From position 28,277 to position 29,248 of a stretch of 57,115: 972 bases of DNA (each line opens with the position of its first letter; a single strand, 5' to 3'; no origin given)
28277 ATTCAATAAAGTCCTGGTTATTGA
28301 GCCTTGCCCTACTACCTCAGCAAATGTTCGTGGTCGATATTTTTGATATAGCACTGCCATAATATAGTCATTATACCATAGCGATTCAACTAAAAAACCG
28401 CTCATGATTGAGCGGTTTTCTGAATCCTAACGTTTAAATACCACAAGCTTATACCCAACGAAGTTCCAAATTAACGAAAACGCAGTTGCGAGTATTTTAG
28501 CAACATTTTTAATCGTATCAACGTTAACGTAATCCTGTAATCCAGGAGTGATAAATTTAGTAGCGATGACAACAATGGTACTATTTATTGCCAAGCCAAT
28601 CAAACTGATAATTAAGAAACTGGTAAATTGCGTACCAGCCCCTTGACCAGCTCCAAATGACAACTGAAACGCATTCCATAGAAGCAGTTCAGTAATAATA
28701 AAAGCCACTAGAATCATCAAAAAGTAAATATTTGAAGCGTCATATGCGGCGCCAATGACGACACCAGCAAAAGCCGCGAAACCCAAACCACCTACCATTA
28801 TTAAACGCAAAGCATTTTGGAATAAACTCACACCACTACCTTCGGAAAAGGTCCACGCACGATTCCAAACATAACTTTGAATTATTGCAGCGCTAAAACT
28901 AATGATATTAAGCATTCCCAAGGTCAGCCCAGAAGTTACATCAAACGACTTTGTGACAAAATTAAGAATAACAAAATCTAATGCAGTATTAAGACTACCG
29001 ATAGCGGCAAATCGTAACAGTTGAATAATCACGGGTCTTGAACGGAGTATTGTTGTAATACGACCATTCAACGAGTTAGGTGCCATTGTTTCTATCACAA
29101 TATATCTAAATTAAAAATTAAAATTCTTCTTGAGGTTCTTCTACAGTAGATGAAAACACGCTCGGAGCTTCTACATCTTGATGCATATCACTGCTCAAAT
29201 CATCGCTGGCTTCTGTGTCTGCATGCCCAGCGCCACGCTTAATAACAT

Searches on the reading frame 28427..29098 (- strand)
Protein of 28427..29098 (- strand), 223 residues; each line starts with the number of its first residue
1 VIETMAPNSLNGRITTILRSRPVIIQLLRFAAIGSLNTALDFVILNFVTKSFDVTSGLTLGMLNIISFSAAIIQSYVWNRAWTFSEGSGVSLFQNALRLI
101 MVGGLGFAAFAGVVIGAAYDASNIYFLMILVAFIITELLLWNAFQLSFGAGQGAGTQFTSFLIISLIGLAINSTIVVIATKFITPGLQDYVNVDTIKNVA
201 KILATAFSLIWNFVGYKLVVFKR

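Call 28: search_protein_families(library=pfam, proteins=[window:28427-29098:-], max_evalue=0.01)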
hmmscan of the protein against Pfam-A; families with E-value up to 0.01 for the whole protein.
window:28427-29098:- (223 aa): 1 family
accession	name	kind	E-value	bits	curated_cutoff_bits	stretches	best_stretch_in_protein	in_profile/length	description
PF04138.20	GtrA_DPMS_TM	-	3.2e-15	56.8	26.1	2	29-135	1-103/117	GtrA/DPMS, transmembrane domain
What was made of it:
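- GtrA lies at 28427-29098 (call 28).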
